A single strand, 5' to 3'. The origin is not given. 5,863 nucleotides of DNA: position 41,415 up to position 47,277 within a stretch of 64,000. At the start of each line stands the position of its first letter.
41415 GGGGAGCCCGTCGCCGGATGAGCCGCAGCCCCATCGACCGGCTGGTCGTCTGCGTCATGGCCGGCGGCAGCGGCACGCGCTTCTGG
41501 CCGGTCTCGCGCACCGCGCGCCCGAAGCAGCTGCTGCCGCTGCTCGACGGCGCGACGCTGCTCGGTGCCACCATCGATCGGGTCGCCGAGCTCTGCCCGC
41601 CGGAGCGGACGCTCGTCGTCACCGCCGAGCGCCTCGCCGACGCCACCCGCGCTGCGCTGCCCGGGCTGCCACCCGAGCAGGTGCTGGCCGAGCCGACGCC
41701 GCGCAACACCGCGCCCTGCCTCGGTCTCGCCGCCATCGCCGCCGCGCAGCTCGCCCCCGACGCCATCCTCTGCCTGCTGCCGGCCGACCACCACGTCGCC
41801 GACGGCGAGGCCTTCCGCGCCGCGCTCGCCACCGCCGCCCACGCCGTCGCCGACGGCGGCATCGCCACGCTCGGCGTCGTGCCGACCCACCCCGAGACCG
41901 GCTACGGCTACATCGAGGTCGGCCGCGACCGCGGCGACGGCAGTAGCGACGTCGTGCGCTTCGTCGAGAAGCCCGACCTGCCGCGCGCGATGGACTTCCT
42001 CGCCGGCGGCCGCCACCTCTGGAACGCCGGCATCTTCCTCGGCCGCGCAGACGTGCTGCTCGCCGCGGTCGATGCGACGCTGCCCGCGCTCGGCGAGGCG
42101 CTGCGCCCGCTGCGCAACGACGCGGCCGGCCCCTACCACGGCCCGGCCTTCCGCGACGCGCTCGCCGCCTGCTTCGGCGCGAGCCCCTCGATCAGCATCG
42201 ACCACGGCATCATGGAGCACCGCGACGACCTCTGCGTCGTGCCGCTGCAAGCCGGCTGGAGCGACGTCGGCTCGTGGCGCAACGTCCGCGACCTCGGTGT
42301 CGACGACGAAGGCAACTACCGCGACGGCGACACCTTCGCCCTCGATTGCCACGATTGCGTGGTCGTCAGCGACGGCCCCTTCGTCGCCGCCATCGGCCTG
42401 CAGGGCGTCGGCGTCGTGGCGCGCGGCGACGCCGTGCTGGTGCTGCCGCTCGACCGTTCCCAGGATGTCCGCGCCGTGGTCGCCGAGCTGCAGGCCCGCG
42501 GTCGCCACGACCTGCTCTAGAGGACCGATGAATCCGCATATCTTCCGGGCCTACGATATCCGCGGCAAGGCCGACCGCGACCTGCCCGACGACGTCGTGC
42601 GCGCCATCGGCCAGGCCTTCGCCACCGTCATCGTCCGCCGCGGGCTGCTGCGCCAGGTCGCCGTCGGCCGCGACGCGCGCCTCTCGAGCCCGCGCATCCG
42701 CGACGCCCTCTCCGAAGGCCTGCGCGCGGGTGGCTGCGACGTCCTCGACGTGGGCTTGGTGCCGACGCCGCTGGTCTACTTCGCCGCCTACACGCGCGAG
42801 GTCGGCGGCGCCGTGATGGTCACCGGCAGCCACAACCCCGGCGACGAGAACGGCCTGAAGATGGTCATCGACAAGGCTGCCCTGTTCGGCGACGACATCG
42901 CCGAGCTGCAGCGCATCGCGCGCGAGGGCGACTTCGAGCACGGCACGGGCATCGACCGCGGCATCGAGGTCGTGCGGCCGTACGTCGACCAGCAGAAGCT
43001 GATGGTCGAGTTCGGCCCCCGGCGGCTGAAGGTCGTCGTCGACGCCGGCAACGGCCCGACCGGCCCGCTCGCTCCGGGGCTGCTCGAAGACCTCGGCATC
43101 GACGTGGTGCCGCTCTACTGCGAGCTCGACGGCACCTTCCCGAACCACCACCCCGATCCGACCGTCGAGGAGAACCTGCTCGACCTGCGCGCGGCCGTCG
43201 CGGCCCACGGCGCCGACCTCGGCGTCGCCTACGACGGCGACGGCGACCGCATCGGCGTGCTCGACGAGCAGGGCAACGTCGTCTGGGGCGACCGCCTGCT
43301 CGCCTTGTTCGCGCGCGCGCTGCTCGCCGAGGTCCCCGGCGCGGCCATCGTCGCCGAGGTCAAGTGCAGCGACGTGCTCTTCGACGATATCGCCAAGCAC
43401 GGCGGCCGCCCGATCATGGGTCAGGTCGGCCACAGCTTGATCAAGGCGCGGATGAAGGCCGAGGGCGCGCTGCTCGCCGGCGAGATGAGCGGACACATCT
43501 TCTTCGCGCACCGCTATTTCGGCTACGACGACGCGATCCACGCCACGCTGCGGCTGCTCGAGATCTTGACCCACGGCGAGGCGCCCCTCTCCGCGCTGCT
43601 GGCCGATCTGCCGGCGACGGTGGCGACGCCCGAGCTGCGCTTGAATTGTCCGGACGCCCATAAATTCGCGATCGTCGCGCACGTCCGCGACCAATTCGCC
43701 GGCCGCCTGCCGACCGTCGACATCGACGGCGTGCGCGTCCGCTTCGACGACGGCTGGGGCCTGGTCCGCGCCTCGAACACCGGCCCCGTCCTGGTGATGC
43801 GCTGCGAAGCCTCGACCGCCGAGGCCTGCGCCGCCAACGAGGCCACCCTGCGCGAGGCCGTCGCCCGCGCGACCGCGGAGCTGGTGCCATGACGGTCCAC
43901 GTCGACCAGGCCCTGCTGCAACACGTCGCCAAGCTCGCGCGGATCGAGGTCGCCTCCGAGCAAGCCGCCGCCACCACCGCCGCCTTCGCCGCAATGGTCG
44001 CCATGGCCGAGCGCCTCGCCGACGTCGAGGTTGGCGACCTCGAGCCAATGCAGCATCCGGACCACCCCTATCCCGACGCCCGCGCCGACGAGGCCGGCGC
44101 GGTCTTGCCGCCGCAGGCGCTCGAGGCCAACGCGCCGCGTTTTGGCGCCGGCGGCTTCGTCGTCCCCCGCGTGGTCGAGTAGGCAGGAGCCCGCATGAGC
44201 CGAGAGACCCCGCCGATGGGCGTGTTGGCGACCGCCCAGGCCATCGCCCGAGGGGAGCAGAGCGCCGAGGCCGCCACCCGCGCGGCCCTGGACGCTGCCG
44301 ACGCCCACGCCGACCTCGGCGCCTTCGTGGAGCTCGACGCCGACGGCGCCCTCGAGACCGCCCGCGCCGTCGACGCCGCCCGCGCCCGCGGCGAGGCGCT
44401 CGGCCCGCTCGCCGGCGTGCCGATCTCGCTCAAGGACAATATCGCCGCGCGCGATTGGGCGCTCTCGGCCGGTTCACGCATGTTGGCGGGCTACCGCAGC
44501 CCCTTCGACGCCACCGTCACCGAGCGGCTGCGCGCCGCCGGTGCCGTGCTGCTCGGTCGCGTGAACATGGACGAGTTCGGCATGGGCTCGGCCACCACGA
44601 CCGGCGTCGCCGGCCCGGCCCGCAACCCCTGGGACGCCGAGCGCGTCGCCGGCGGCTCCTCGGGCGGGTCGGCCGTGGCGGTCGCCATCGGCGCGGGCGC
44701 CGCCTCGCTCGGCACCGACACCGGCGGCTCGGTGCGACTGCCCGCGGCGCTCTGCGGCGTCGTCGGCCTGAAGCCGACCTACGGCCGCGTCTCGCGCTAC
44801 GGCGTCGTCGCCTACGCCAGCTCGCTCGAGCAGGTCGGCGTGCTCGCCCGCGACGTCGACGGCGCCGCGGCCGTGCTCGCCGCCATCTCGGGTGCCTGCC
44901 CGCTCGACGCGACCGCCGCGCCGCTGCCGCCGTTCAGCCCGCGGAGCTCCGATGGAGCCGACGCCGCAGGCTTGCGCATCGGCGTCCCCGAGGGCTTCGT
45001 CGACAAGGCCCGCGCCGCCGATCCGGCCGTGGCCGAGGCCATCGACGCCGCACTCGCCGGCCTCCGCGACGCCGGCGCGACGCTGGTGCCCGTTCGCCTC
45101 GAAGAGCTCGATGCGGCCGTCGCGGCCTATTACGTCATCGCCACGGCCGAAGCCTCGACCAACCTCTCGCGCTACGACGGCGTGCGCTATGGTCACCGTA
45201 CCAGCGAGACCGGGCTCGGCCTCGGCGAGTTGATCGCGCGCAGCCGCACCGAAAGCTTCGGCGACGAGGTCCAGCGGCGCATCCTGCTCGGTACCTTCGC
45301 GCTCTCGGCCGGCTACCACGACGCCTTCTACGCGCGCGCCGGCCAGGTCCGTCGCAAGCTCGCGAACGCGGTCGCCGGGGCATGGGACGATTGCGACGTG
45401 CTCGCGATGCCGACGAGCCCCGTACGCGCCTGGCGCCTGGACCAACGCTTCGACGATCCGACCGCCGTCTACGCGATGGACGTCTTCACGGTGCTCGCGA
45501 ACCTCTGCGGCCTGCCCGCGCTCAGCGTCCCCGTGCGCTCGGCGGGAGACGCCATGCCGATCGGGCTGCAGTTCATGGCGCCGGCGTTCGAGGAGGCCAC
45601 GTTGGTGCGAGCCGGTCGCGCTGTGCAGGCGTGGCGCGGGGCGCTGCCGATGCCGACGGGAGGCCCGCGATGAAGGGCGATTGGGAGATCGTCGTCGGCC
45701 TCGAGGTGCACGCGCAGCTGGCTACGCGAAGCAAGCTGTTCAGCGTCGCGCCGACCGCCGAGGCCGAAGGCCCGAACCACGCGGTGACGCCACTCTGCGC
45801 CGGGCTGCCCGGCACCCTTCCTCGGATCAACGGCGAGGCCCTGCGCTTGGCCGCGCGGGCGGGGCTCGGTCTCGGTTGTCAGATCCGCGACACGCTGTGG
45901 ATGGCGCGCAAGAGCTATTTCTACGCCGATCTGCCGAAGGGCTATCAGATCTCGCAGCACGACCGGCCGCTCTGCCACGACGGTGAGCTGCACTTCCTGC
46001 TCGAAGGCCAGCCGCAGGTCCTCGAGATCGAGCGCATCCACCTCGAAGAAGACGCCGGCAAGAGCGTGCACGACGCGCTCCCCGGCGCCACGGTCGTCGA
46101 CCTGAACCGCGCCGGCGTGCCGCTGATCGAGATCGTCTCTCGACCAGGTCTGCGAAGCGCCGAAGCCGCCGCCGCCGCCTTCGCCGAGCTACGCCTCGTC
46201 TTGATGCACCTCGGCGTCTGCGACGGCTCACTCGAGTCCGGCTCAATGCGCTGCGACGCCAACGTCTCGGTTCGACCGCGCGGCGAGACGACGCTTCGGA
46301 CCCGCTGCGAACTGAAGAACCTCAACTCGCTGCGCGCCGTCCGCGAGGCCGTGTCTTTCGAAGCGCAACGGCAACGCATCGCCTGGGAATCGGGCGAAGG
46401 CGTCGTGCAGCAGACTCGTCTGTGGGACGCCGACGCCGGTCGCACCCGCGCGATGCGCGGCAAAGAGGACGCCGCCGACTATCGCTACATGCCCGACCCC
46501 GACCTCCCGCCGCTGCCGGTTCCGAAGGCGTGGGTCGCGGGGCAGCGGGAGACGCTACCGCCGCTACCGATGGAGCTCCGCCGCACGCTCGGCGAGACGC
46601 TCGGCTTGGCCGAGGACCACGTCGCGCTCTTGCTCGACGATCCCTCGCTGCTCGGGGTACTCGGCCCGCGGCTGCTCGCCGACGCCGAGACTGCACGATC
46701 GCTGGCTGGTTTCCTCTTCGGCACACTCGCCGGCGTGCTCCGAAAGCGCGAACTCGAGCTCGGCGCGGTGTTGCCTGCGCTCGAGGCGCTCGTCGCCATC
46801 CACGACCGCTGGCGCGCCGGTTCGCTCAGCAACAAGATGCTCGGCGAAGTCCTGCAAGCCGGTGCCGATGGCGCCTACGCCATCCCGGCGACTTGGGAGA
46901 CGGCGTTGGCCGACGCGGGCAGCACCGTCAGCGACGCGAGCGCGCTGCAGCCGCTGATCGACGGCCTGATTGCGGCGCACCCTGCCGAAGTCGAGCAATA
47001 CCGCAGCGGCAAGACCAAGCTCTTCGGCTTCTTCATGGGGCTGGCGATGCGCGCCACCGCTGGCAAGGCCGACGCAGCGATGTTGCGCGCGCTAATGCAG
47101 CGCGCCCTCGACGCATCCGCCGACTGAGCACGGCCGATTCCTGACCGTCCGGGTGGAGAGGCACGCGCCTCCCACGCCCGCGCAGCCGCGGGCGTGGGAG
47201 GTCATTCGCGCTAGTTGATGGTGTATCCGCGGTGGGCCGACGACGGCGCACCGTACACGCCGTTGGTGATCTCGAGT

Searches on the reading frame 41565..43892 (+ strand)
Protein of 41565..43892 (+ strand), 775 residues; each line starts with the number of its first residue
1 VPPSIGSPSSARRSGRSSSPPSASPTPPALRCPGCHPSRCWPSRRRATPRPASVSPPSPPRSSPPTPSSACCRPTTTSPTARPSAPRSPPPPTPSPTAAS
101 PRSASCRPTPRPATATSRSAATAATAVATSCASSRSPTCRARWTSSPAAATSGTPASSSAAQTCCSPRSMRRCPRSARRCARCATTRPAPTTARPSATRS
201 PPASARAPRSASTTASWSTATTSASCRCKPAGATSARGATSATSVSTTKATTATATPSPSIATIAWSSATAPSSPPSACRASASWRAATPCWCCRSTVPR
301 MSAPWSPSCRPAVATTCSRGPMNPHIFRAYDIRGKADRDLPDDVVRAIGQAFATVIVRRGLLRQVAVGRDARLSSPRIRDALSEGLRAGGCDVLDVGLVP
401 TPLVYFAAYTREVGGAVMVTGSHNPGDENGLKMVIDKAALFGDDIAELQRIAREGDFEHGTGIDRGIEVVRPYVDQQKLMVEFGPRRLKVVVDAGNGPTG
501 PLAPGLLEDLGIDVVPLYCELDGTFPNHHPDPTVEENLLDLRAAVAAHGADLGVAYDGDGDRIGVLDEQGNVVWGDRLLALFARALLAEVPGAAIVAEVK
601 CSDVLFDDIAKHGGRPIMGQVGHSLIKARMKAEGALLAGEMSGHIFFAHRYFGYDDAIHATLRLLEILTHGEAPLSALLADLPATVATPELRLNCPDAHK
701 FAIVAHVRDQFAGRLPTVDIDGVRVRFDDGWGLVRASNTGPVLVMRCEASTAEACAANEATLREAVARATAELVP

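Call 33: search_protein_families(library=pfam, proteins=[window:41565-43892:+], max_evalue=0.001)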
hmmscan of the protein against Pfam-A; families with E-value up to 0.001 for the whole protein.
window:41565-43892:+ (775 aa): 4 families
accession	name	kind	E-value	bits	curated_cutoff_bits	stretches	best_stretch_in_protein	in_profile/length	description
PF02878.22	PGM_PMM_I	-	1.4e-31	109.5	22.5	1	326-457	3-136/138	Phosphoglucomutase/phosphomannomutase, alpha/beta/alpha domain I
PF02879.22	PGM_PMM_II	-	3.6e-26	92.1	29.3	1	473-570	3-103/103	Phosphoglucomutase/phosphomannomutase, alpha/beta/alpha domain II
PF02880.22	PGM_PMM_III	-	5e-25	88.3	20.7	1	574-684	1-113/115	Phosphoglucomutase/phosphomannomutase, alpha/beta/alpha domain III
PF00408.26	PGM_PMM_IV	-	1.4e-11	44.7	23.1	1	690-762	1-65/68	Phosphoglucomutase/phosphomannomutase, C-terminal domain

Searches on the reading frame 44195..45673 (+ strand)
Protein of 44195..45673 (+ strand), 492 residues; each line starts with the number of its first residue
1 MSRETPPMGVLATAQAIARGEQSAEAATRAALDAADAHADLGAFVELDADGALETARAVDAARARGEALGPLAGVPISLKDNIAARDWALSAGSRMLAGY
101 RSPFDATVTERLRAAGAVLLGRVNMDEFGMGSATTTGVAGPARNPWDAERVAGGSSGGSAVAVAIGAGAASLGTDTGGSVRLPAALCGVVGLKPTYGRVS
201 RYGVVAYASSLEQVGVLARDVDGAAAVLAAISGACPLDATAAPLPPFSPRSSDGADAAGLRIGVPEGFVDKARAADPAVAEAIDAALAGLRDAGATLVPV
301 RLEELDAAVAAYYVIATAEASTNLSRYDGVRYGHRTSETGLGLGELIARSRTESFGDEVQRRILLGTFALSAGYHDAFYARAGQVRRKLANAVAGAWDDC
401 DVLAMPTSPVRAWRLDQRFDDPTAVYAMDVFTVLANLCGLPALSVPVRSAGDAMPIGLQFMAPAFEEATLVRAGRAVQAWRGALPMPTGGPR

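Call 33: search_protein_families(library=pfam, proteins=[window:44195-45673:+], max_evalue=0.001)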
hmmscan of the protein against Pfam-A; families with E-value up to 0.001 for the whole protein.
window:44195-45673:+ (492 aa): 1 family
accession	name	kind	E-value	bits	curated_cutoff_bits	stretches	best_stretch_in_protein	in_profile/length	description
PF01425.27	Amidase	-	1e-139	466.9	27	1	27-470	2-444/445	Amidase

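Call 73: find_encoding_contigs(protein=window:44195-45673:+, flank=10000, max_places=4)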
Protein window:44195-45673:+ (492 aa): no gene with exactly this product is on record in the collection.

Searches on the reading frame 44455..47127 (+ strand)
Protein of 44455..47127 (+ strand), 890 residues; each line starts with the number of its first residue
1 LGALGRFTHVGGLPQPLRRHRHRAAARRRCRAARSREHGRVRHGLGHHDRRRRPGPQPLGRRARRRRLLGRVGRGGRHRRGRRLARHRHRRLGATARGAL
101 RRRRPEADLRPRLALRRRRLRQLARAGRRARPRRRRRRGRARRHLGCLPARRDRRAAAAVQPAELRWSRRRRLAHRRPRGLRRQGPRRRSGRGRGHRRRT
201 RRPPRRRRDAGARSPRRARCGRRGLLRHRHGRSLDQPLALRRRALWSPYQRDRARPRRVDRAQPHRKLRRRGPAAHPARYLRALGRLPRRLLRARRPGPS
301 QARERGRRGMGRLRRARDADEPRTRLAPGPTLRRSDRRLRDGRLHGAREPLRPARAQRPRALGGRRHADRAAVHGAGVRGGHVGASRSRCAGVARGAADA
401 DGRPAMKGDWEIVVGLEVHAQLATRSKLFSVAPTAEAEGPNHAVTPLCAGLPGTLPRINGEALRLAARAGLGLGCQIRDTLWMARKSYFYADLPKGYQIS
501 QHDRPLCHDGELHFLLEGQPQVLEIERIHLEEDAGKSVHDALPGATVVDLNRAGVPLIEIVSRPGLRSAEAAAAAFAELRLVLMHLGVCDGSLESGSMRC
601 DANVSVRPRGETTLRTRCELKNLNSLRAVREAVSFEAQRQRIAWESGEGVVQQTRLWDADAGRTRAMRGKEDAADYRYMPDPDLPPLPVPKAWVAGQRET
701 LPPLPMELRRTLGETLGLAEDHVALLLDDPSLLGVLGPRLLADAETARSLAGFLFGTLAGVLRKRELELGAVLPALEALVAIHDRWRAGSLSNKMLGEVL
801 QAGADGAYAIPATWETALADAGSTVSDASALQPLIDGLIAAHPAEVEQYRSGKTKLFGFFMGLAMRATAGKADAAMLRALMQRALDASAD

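Call 33: search_protein_families(library=pfam, proteins=[window:44455-47127:+], max_evalue=0.001)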
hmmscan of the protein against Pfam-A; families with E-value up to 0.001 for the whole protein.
window:44455-47127:+ (890 aa): 2 families
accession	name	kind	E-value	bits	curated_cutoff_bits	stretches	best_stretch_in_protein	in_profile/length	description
PF02934.20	GatB_N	-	4.9e-107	357.7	23.4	1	412-694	1-276/277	GatB/GatE catalytic domain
PF02637.23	GatB_Yqey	-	2.7e-20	73.2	27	1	745-885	11-148/148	GatB domain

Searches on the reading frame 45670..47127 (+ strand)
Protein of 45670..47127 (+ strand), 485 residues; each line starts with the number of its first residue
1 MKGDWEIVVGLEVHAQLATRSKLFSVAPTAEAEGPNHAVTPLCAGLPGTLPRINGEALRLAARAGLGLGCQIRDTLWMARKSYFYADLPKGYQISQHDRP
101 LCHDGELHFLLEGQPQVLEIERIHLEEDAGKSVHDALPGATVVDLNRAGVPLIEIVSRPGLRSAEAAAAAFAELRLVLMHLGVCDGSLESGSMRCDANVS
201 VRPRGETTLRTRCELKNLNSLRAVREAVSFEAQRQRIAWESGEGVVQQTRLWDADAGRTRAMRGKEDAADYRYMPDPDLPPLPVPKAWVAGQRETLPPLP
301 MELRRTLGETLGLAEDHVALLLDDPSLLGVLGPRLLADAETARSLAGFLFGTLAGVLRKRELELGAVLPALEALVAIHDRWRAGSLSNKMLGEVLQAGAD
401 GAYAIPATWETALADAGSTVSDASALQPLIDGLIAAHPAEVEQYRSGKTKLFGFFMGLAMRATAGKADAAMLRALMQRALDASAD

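Call 75: find_encoding_contigs(protein=window:45670-47127:+, flank=10000, max_places=4)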
Protein window:45670-47127:+ (485 aa): 2 contigs read that carry it; 2 places shown.
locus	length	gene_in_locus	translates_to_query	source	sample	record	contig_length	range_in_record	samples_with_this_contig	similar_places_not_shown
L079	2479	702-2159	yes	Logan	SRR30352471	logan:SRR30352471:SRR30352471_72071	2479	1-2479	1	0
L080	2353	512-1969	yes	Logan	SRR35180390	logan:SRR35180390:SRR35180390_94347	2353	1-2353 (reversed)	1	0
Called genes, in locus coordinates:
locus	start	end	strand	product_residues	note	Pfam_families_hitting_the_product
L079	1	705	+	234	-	?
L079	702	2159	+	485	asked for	PF02934:GatB_N, PF02637:GatB_Yqey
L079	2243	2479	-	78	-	?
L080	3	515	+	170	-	?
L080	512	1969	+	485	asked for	PF02934:GatB_N, PF02637:GatB_Yqey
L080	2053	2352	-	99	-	?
